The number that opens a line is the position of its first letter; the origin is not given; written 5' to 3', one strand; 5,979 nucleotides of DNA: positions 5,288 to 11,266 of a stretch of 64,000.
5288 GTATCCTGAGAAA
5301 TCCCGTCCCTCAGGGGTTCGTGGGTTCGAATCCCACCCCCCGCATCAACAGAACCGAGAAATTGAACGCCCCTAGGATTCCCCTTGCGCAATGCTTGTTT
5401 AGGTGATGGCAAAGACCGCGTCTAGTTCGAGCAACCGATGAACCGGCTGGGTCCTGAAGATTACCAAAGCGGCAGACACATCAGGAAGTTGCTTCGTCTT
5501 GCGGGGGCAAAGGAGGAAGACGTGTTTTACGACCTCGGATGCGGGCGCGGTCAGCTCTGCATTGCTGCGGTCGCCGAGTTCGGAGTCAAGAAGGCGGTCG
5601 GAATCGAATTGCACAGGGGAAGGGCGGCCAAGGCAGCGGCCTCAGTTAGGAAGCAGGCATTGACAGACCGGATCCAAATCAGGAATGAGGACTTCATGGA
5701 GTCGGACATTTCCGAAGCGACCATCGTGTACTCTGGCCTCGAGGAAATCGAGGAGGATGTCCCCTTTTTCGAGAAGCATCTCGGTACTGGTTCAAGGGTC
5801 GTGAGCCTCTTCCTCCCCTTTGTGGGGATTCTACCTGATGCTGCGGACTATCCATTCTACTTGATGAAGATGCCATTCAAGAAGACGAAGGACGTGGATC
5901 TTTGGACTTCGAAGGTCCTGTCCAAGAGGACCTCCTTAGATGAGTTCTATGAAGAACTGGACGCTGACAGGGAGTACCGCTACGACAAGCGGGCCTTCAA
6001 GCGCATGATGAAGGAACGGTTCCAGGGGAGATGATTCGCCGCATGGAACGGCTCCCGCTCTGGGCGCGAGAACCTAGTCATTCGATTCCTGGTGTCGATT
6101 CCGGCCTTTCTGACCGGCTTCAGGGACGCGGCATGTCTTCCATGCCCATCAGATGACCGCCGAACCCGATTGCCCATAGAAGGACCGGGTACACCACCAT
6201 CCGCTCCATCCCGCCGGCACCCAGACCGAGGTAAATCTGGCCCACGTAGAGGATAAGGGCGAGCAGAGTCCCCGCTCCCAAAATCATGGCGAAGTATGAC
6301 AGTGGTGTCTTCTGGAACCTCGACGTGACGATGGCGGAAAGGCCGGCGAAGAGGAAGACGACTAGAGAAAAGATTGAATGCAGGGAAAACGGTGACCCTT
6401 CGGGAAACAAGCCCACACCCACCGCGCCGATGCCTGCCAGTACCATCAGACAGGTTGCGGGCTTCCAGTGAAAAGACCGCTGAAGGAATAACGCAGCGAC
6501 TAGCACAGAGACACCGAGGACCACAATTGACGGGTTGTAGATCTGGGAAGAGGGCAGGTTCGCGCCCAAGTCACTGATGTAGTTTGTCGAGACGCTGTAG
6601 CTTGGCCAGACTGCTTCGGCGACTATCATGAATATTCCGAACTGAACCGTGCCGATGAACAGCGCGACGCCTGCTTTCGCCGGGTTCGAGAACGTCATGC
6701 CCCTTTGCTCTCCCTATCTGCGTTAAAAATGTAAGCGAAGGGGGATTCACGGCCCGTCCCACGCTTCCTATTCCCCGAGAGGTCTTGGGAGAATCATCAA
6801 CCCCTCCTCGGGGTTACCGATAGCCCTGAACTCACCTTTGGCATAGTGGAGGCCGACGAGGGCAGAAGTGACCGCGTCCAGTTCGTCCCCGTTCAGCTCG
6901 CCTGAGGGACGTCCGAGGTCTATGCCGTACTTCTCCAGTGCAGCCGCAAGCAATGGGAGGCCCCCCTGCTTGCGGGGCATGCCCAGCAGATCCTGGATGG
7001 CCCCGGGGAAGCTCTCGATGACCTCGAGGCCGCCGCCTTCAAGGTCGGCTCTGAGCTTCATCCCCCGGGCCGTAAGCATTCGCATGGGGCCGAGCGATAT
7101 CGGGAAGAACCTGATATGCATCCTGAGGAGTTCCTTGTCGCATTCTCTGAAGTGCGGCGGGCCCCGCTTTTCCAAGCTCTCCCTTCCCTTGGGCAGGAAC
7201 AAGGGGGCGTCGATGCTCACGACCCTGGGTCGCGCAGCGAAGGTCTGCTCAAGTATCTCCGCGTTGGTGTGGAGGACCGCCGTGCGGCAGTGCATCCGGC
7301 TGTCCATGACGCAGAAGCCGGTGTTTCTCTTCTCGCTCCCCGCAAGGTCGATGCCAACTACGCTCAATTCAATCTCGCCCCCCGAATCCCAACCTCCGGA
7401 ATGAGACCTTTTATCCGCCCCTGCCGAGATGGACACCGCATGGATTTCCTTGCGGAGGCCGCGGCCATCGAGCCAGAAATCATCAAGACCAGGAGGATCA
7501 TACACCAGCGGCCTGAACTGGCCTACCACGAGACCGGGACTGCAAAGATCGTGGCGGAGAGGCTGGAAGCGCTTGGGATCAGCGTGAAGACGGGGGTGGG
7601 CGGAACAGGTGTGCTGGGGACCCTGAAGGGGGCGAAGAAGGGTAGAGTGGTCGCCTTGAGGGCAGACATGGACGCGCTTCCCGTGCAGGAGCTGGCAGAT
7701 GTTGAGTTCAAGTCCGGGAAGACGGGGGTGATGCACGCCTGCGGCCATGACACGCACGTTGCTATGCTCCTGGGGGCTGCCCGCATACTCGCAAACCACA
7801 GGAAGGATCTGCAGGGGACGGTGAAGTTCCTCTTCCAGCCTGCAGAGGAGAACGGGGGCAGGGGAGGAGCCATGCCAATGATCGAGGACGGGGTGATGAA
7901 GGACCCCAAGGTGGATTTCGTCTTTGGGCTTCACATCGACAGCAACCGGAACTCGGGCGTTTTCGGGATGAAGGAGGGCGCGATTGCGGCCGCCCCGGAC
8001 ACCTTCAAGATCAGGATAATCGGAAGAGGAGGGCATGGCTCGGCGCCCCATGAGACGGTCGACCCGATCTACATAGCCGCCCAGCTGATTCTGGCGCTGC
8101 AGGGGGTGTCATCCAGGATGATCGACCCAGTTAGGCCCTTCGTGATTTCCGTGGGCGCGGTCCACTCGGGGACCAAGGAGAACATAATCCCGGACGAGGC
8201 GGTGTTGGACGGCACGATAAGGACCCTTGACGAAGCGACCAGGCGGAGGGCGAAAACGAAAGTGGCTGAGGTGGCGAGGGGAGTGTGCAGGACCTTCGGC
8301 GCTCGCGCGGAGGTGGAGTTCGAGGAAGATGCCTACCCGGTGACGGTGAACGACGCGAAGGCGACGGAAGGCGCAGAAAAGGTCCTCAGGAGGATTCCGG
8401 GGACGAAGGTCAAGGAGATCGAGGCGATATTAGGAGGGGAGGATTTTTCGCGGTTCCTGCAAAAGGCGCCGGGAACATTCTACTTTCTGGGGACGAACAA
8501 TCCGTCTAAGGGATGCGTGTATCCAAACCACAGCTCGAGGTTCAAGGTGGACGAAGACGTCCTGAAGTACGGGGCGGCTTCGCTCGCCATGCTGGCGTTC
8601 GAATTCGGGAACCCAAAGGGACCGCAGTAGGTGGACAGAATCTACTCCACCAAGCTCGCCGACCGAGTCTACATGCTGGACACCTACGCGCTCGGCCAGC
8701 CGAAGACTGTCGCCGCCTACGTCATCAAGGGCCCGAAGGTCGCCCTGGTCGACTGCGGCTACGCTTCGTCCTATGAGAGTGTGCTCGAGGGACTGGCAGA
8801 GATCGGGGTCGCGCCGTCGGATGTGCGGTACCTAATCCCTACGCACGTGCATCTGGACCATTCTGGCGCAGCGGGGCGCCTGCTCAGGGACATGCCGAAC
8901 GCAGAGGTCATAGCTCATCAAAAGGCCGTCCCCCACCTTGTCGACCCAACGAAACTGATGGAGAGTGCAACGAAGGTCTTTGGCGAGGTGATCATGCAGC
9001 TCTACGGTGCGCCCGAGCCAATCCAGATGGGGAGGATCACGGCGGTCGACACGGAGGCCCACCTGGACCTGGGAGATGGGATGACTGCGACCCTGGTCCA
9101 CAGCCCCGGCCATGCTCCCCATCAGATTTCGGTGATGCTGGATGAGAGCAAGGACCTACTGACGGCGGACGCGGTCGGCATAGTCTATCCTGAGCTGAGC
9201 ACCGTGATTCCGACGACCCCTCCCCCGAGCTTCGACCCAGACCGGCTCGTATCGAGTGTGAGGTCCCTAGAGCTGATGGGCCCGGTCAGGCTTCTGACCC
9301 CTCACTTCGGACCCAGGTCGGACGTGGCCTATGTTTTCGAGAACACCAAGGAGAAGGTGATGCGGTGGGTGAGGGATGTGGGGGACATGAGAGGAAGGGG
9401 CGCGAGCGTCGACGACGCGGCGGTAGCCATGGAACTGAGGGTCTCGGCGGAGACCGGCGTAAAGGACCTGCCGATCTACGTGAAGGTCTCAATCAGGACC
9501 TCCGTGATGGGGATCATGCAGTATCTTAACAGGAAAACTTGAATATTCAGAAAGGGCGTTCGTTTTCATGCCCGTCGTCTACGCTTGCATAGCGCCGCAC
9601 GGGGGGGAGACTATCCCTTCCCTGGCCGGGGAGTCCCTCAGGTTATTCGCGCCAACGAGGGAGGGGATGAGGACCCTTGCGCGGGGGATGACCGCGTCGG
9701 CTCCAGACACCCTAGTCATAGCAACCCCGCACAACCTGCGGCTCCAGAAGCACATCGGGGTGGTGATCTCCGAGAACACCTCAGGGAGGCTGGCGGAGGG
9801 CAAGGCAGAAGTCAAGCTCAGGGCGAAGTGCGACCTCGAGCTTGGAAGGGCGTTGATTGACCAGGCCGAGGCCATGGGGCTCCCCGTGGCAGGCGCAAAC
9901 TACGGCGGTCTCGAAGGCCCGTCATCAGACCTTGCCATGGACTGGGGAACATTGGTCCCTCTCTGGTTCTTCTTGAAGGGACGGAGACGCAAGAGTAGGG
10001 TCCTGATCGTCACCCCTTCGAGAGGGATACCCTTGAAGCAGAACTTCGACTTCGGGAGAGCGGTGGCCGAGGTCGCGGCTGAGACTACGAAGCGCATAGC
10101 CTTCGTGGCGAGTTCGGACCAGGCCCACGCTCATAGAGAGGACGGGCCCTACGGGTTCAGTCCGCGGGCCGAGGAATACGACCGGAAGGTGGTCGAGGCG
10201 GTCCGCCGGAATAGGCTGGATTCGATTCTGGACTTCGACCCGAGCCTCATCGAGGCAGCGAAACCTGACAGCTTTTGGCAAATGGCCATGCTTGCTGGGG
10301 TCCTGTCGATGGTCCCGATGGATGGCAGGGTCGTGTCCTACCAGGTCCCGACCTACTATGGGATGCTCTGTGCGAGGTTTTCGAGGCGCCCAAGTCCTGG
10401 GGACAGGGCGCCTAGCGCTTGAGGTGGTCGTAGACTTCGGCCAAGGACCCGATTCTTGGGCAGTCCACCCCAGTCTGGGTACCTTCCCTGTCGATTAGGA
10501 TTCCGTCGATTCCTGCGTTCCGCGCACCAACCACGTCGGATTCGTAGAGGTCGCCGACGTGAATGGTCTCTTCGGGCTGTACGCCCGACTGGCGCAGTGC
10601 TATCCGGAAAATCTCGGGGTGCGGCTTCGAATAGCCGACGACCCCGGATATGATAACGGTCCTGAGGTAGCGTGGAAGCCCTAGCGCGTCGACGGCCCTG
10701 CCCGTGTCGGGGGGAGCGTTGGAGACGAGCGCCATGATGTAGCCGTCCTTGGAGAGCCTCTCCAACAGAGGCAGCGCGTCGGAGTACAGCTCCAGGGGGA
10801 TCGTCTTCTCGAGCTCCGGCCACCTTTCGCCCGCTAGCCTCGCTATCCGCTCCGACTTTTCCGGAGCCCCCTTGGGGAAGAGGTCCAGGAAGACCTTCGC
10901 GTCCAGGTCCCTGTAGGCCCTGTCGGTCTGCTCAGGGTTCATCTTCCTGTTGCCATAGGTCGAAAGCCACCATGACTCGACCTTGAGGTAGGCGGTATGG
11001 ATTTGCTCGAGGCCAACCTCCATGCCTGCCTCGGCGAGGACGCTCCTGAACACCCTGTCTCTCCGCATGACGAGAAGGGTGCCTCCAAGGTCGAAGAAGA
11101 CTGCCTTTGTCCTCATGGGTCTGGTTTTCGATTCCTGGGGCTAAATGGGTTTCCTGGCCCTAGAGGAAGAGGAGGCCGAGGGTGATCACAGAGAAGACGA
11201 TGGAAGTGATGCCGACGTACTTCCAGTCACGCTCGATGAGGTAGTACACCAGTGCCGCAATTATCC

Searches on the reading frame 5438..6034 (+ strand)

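Call 55: search_protein_families(library=pfam, proteins=[window:5438-6034:+], max_evalue=0.00001)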
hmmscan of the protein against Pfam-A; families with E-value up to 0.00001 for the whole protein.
window:5438-6034:+ (198 aa): 2 families
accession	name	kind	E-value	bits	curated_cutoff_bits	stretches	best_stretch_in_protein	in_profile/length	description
PF08123.19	DOT1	-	3.4e-07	30.4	23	1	18-68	34-83/205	Histone methylation protein DOT1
PF02353.26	CMAS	-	1.7e-06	28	27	1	15-90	51-125/273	Mycolic acid cyclopropane synthetase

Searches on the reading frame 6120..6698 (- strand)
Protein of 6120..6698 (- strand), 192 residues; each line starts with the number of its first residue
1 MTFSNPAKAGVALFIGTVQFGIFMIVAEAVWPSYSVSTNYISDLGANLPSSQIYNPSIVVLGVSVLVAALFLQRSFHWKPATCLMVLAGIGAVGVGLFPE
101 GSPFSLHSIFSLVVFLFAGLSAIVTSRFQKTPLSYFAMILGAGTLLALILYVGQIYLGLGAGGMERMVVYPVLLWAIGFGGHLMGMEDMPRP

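Call 55: search_protein_families(library=pfam, proteins=[window:6120-6698:-], max_evalue=0.00001)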
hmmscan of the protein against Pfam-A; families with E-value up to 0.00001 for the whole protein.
window:6120-6698:- (192 aa): 1 family
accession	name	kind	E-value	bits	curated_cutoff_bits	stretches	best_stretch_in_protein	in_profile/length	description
PF06197.19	DUF998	-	1e-20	74.6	30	1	15-180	2-182/184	Protein of unknown function (DUF998)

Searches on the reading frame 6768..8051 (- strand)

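Call 54: search_protein_families(library=pfam, proteins=[window:6768-8051:-], max_evalue=0.00001)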
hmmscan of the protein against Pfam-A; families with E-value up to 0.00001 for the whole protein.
window:6768-8051:- (427 aa): 1 family
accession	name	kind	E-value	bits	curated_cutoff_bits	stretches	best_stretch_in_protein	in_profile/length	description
PF04250.19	DUF429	-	2.5e-06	27.8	23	0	233-350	1-135/214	Protein of unknown function (DUF429)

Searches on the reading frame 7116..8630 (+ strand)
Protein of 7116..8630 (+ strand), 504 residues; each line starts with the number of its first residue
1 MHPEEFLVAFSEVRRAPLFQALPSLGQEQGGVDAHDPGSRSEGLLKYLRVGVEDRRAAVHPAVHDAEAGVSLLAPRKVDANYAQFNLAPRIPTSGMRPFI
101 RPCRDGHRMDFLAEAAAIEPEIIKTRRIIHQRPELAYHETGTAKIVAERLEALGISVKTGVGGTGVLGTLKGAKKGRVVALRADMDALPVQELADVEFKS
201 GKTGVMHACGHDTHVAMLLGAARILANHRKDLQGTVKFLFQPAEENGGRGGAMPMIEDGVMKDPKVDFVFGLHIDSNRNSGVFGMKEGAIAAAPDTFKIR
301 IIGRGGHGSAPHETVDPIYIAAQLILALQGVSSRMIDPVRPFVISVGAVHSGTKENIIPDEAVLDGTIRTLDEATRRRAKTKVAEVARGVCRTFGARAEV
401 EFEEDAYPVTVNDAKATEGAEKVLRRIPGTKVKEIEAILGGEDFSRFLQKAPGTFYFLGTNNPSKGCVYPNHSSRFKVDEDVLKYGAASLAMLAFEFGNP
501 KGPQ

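Call 54: search_protein_families(library=pfam, proteins=[window:7116-8630:+], max_evalue=0.00001)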
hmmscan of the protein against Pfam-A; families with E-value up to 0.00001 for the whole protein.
window:7116-8630:+ (504 aa): 2 families
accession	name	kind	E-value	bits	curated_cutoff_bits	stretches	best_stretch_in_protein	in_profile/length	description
PF01546.33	Peptidase_M20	-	4.6e-46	157.8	24.6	1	180-494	1-204/206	Peptidase family M20/M25/M40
PF07687.19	M20_dimer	-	4.7e-16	59.1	21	1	296-388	8-100/107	Peptidase dimerisation domain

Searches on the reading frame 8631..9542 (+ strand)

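Call 55: search_protein_families(library=pfam, proteins=[window:8631-9542:+], max_evalue=0.00001)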
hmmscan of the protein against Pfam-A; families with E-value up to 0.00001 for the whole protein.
window:8631-9542:+ (303 aa): 1 family
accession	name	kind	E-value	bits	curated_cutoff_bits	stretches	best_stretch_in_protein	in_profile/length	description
PF00753.33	Lactamase_B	-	2.8e-20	73.5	22.7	1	26-217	5-188/196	Metallo-beta-lactamase superfamily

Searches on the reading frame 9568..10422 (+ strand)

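Call 55: search_protein_families(library=pfam, proteins=[window:9568-10422:+], max_evalue=0.00001)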
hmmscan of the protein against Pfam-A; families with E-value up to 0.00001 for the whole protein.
window:9568-10422:+ (284 aa): 1 family
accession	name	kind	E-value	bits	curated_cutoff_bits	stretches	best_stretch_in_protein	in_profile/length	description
PF02900.23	LigB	-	6.1e-23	81.7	26.3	1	7-254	3-254/269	Catalytic LigB subunit of aromatic ring-opening dioxygenase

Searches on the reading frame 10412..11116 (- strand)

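Call 55: search_protein_families(library=pfam, proteins=[window:10412-11116:-], max_evalue=0.00001)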
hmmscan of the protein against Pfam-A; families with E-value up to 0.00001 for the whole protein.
window:10412-11116:- (234 aa): 3 families
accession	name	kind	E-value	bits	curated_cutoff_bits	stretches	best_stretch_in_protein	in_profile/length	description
PF00702.32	Hydrolase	-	3.3e-22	80.3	26.4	1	4-202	2-191/191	haloacid dehalogenase-like hydrolase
PF13419.12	HAD_2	-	3.1e-17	63.7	23.8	1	50-206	23-176/178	Haloacid dehalogenase-like hydrolase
PF13242.12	Hydrolase_like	-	4.5e-12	46.1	22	1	163-213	3-53/75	HAD-hyrolase-like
